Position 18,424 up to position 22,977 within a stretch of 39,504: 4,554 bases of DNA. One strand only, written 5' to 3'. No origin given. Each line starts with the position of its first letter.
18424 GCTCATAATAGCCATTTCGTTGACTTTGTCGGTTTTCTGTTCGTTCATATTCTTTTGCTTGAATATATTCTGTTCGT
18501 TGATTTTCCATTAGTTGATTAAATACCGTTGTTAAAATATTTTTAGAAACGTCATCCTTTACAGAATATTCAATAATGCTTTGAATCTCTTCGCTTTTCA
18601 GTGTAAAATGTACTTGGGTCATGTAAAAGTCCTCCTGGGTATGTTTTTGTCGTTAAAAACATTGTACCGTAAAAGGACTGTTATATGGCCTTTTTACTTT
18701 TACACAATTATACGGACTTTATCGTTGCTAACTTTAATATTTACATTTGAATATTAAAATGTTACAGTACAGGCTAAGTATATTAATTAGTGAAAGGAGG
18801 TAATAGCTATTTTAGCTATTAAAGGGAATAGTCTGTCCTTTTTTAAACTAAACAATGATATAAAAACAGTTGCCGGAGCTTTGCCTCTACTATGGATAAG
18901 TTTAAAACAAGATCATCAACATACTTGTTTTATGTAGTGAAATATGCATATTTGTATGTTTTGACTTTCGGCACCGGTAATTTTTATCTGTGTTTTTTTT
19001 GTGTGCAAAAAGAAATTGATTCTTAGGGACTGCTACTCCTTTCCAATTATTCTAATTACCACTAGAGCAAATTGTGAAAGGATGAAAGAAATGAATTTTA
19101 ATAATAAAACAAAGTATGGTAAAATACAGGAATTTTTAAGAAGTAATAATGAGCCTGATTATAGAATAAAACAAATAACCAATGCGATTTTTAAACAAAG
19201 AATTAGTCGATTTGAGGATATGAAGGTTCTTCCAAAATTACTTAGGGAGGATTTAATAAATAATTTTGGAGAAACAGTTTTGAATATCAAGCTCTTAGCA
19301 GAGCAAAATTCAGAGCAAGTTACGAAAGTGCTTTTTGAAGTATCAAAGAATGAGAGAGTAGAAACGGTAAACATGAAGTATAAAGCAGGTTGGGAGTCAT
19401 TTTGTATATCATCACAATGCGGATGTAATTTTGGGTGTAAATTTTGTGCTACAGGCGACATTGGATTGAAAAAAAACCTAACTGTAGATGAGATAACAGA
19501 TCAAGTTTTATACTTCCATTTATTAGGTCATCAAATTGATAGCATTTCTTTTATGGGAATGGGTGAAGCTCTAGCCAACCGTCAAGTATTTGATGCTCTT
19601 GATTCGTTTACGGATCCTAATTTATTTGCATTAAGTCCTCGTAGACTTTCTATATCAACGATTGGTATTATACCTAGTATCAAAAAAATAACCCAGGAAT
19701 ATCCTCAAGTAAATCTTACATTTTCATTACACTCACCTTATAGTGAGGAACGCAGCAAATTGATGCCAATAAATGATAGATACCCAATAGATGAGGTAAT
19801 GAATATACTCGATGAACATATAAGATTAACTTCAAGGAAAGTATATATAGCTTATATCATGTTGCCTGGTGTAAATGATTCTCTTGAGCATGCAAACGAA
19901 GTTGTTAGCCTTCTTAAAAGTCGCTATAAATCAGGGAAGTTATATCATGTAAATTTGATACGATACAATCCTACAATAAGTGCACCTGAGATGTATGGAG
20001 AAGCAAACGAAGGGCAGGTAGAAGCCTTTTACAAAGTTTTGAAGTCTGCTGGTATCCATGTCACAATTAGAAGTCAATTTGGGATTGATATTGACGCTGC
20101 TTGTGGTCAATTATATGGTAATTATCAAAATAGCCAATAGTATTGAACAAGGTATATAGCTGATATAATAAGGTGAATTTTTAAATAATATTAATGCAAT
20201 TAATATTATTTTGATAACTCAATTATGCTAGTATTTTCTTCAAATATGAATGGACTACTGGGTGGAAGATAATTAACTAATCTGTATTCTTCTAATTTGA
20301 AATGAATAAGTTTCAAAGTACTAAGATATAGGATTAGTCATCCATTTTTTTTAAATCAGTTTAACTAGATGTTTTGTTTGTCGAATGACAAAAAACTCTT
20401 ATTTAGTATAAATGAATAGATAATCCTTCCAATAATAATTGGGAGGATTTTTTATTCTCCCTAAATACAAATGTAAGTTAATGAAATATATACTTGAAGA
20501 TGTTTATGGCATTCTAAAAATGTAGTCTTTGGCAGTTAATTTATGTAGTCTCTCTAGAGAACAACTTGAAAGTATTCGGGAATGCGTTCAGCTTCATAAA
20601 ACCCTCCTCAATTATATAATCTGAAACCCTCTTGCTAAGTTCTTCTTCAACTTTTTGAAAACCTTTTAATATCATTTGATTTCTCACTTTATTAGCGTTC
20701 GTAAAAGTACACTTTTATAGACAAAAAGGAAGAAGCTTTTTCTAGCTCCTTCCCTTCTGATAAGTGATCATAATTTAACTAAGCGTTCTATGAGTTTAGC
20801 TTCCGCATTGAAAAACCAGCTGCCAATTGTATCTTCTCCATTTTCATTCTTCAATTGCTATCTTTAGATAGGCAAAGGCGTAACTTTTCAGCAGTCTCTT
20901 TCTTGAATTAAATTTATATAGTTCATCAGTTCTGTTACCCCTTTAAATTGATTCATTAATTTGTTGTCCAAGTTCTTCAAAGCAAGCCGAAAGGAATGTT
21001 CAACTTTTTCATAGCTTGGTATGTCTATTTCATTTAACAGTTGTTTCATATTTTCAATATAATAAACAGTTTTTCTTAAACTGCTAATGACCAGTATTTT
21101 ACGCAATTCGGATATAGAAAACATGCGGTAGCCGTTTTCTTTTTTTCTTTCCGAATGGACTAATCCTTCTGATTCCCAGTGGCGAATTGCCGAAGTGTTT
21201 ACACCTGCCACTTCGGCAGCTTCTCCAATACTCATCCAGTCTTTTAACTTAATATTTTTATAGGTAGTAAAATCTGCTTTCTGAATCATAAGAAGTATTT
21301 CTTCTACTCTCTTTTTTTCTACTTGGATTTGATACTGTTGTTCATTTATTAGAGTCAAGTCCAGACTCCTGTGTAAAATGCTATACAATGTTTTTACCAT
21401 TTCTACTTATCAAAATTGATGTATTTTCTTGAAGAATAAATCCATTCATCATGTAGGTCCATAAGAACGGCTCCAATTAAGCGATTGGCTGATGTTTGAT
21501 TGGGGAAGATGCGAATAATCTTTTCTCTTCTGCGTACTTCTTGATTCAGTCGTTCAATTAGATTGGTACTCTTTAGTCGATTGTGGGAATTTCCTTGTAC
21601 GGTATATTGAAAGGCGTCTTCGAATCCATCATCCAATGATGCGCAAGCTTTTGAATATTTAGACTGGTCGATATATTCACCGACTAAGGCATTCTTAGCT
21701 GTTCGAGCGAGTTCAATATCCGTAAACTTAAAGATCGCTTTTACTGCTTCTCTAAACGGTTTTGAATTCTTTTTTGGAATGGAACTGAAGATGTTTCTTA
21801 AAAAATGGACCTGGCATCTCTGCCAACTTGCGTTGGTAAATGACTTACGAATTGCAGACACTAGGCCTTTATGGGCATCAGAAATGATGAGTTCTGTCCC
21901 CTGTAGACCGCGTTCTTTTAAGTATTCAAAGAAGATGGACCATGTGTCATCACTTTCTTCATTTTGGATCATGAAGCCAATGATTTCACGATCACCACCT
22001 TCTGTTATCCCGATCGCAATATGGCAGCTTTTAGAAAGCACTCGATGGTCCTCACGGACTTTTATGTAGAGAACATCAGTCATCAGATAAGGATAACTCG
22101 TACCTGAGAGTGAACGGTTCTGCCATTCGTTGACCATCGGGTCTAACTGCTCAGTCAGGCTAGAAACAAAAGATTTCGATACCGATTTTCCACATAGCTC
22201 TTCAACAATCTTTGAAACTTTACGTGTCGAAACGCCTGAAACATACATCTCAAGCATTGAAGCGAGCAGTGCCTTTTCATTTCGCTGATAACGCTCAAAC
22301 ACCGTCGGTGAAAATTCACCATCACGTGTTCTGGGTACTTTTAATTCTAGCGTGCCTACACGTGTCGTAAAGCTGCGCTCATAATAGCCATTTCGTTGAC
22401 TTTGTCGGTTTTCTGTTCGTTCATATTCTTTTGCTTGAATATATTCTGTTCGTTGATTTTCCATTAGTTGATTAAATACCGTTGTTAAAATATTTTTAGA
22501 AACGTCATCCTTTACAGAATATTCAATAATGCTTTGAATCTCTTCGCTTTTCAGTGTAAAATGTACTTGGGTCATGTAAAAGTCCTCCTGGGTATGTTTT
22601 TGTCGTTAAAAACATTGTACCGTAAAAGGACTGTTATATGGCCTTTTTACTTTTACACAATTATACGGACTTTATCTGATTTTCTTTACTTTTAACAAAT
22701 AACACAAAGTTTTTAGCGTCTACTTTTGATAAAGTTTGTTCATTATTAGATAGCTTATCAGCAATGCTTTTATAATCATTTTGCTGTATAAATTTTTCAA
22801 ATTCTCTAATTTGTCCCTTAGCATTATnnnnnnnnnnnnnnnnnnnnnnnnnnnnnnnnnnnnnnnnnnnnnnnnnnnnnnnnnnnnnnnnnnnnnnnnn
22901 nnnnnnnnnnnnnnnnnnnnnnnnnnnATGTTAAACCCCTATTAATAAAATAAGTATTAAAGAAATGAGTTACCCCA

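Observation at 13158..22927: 8.5-kb IS256 composite (Tn4001 + cfr) inserted as one unit with a perfect 8-bp TSD, splitting a ~424-aa membrane-protein gene in frame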

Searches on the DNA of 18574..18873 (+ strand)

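Call 30: search_dna_similar(query=window:18574-18873:+, collection=plasmids, mode=near, max_rows=30)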
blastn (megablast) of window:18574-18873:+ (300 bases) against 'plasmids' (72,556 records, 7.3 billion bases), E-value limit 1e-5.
Records with a match: 715; places in all: 1127; records where one place covers at least 80% of the query: 5.
Best place of each record, by identity: >=99% 392; 95-99% 96; 90-95% 221; 80-90% 6.
By first word of the organism name: Enterococcus 593; Staphylococcus 97; Mammaliicoccus 8; Ligilactobacillus 6; Lysinibacillus 3; Bacillus 2; Clostridium 2; Escherichia 1; Klebsiella 1; Pasteurella 1; and 1 more.
By predicted mobility (MOB-suite, as given by PLSDB): non-mobilizable 281; conjugative 221; mobilizable 213.
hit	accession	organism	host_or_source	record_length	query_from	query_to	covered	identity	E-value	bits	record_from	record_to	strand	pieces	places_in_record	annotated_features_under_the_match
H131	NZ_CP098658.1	Staphylococcus capitis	Homo sapiens,single cell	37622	1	300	100%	100.0%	2e-155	555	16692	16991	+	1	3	none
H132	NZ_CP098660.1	Staphylococcus capitis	Homo sapiens,single cell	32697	1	300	100%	100.0%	2e-155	555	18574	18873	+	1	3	IS256-like element ISEnfa4 family transposase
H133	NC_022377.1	Escherichia coli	swine,maxillary lymph node of an ill pig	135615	1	300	100%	99.7%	7e-154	549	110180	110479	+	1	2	IS256-like element IS256 family transposase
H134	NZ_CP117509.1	Enterococcus faecalis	culture,feces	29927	1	300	100%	99.7%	7e-154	549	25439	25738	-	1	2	IS256-like element ISEnfa4 family transposase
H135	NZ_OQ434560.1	Enterococcus faecalis OG1RF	-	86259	1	300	100%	99.7%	7e-154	549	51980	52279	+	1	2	IS256-like element ISEnfa4 family transposase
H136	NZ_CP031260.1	Klebsiella quasipneumoniae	Homo sapiens,bronchoalveolar lavage ...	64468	1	300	77%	99.6%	4e-72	423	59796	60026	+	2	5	none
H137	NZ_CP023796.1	Enterococcus faecium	Homo sapiens,blood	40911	1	169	56%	96.5%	3e-73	281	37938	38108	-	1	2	IS256-like element IS256 family transposase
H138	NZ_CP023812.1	Enterococcus faecium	Homo sapiens,blood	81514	1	169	56%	96.5%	3e-73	281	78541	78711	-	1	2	IS256-like element IS256 family transposase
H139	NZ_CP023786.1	Enterococcus faecium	Homo sapiens,blood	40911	1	169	56%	96.5%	3e-73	281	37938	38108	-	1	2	IS256-like element IS256 family transposase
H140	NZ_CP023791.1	Enterococcus faecium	Homo sapiens,blood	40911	1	169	56%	96.5%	3e-73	281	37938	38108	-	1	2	IS256-like element IS256 family transposase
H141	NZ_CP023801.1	Enterococcus faecium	-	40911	1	169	56%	96.5%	3e-73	281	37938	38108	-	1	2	IS256-like element IS256 family transposase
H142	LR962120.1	Enterococcus faecalis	-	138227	1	168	56%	96.5%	3e-73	281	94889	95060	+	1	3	record has no annotation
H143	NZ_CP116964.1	Enterococcus faecalis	mixed culture,duck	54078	1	166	55%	97.6%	8e-74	283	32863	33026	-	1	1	IS256-like element IS256 family transposase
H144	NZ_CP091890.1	Enterococcus faecalis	Homo sapiens,fecal sample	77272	1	182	61%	88.0%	1e-51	209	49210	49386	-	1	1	IS256-like element IS1542 family transposase | phage holin family protein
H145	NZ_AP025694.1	Staphylococcus aureus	-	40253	1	163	54%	97.5%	1e-72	279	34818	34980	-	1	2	hypothetical protein | IS256-like element IS256 family transposase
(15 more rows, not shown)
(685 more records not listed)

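Call 35: get_annotated_region(hit=H134, flank=5000)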
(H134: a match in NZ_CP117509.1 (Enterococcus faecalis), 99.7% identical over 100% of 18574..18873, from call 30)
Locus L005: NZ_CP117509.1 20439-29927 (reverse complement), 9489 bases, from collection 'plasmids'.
description: Enterococcus faecalis strain CQJXZ21-077 plasmid pJXZ077-29K, complete sequence
organism: Enterococcus faecalis (NCBI taxid 1351)
taxonomy: Bacteria; Bacillota; Bacilli; Lactobacillales; Enterococcaceae; Enterococcus; Enterococcus faecalis
host: -; source: culture,feces; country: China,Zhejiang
typing (MOB-suite, as given by PLSDB): non-mobilizable; replicon Inc18,rep_cluster_180
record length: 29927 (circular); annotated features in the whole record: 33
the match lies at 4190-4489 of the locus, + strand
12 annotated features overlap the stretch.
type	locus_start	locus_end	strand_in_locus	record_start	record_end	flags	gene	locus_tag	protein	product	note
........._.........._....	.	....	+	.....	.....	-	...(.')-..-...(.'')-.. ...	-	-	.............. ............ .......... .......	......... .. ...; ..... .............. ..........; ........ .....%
CDS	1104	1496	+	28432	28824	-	-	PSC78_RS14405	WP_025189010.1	GNAT family N-acetyltransferase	-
CDS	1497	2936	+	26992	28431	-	aph(2'')-Ia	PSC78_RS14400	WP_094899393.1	aminoglycoside O-phosphotransferase APH(2'')-Ia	-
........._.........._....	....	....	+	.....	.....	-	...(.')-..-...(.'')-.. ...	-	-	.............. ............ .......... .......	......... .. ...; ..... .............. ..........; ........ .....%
predicted_resistance_gene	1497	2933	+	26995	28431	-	aac(6')-Ie/aph(2'')-Ia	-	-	bifunctional aminoglycoside N-acetyltransferase AAC(6')-Ie/aminoglycoside O-phosphotransferase APH(2'')-Ia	predicted by amrfinderplus; class AMINOGLYCOSIDE; identity 99.37%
CDS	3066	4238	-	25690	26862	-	-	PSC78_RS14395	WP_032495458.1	IS256-like element ISEnfa4 family transposase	GO:0006313 - DNA transposition [Evidence IEA]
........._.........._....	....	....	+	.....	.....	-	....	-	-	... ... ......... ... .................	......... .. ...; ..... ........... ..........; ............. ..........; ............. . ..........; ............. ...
predicted_resistance_gene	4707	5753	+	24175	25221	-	cfr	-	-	23S rRNA (adenine(2503)-C(8))-methyltransferase Cfr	predicted by amrfinderplus; class PHENICOL/LINCOSAMIDE/OXAZOLIDINONE/PLEUROMUTILIN/STREPTOGRAMIN; identity 99.71%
CDS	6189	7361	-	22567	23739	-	-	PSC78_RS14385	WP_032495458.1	IS256-like element ISEnfa4 family transposase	GO:0006313 - DNA transposition [Evidence IEA]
CDS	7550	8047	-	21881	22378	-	-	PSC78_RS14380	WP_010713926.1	DnaJ domain-containing protein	-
CDS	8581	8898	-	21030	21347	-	-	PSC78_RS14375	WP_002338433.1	hypothetical protein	-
CDS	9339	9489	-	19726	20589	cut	-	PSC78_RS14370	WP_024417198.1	zeta toxin family protein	-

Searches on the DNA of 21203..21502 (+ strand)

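Call 31: search_dna_similar(query=window:21203-21502:+, collection=plasmids, mode=near, max_rows=30)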
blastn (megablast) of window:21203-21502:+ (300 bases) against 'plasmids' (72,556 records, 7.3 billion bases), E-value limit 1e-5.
Records with a match: 634; places in all: 1022; records where one place covers at least 80% of the query: 2.
Best place of each record, by identity: >=99% 570; 95-99% 64.
By first word of the organism name: Enterococcus 409; Staphylococcus 203; Mammaliicoccus 6; Bacillus 2; Lysinibacillus 2; Ligilactobacillus 2; Clostridium 2; Pasteurella 2; Lactococcus 2; Klebsiella 1; and 3 more.
By predicted mobility (MOB-suite, as given by PLSDB): conjugative 297; mobilizable 169; non-mobilizable 168.
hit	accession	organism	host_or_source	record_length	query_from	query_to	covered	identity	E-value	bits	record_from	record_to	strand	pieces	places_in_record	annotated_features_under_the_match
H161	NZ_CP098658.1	Staphylococcus capitis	Homo sapiens,single cell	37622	1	300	100%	100.0%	2e-155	555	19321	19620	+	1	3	MerR family transcriptional regulator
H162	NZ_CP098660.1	Staphylococcus capitis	Homo sapiens,single cell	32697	1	300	100%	100.0%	2e-155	555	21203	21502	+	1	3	MerR family transcriptional regulator | IS256-like element ISEnfa4 family transposase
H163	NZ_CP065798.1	Staphylococcus saprophyticus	pig,single cell,nasal swab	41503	1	231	77%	100.0%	4e-117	427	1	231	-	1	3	MerR family transcriptional regulator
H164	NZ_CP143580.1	Enterococcus faecalis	Homo sapiens,bacterial isolate,sonicate ...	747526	140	300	54%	98.8%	6e-75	287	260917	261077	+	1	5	IS256-like element IS256 family transposase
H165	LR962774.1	Enterococcus faecalis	-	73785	139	300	54%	98.1%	3e-73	281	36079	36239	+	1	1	none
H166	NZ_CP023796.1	Enterococcus faecium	Homo sapiens,blood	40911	140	300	54%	98.1%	3e-73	281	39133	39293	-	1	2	IS256-like element IS256 family transposase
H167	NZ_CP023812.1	Enterococcus faecium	Homo sapiens,blood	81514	140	300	54%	98.1%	3e-73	281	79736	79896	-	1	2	IS256-like element IS256 family transposase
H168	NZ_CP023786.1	Enterococcus faecium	Homo sapiens,blood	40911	140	300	54%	98.1%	3e-73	281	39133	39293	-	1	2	IS256-like element IS256 family transposase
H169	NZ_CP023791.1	Enterococcus faecium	Homo sapiens,blood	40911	140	300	54%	98.1%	3e-73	281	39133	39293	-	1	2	IS256-like element IS256 family transposase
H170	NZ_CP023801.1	Enterococcus faecium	-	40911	140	300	54%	98.1%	3e-73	281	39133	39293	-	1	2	IS256-like element IS256 family transposase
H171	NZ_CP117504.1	Enterococcus faecalis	culture,feces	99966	141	300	53%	98.8%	2e-74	285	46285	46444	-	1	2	IS256-like element IS256 family transposase | DEAD/DEAH box helicase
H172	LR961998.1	Enterococcus faecalis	-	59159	143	300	53%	99.4%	6e-75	287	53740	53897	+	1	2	record has no annotation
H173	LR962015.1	Enterococcus faecalis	-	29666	143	300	53%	99.4%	6e-75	287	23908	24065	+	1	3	none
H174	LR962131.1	Enterococcus faecalis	-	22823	143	300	53%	99.4%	6e-75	287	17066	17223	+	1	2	none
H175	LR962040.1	Enterococcus faecalis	-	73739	143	300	53%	99.4%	2e-74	285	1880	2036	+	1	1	none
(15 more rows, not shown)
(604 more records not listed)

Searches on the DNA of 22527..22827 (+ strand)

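Call 27: search_dna_similar(query=window:22527-22827:+, collection=plasmids, mode=near, max_rows=25)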
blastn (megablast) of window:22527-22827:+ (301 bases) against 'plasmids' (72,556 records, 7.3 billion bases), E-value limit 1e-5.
Records with a match: 805; places in all: 1210; records where one place covers at least 80% of the query: 1.
Best place of each record, by identity: >=99% 318; 95-99% 116; 90-95% 224; 80-90% 147.
By first word of the organism name: Enterococcus 578; Staphylococcus 210; Ligilactobacillus 6; Mammaliicoccus 2; Clostridium 2; Lysinibacillus 2; Klebsiella 1; Pasteurella 1; Bacillus 1; Escherichia 1; and 1 more.
By predicted mobility (MOB-suite, as given by PLSDB): conjugative 333; non-mobilizable 247; mobilizable 225.
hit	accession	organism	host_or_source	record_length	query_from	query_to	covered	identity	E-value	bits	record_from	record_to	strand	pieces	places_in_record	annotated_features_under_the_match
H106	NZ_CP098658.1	Staphylococcus capitis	Homo sapiens,single cell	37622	1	301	100%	100.0%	4e-156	556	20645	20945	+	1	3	hypothetical protein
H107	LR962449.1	Enterococcus faecalis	-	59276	1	173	57%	96.0%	4e-72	278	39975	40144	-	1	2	none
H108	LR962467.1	Enterococcus faecalis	-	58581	1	173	57%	96.0%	4e-72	278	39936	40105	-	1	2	none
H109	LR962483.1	Enterococcus faecalis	-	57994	1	173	57%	96.0%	4e-72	278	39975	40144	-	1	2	none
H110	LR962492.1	Enterococcus faecalis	-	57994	1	173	57%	96.0%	4e-72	278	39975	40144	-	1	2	none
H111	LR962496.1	Enterococcus faecalis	-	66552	1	173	57%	96.0%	4e-72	278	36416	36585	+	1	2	none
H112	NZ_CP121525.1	Staphylococcus epidermidis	Homo sapiens,Forehead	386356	1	168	56%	97.1%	8e-74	283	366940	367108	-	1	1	IS256-like element IS256 family transposase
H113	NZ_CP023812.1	Enterococcus faecium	Homo sapiens,blood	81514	1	169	56%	96.5%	4e-72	278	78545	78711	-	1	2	IS256-like element IS256 family transposase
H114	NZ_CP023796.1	Enterococcus faecium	Homo sapiens,blood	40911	1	169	56%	96.5%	4e-72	278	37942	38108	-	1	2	IS256-like element IS256 family transposase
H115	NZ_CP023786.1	Enterococcus faecium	Homo sapiens,blood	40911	1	169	56%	96.5%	4e-72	278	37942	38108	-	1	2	IS256-like element IS256 family transposase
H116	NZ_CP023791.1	Enterococcus faecium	Homo sapiens,blood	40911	1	169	56%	96.5%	4e-72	278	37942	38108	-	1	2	IS256-like element IS256 family transposase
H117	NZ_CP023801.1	Enterococcus faecium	-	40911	1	169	56%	96.5%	4e-72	278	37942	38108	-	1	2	IS256-like element IS256 family transposase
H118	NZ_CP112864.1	Enterococcus faecium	Homo sapiens,clinical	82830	1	165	55%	98.8%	1e-76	292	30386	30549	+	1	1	IS256-like element IS256 family transposase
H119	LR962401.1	Enterococcus faecalis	-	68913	1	167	55%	97.0%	3e-73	281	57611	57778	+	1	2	none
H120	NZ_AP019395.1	Enterococcus faecium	eutrophic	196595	1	166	55%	97.6%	3e-73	281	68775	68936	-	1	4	IS256-like element IS256 family transposase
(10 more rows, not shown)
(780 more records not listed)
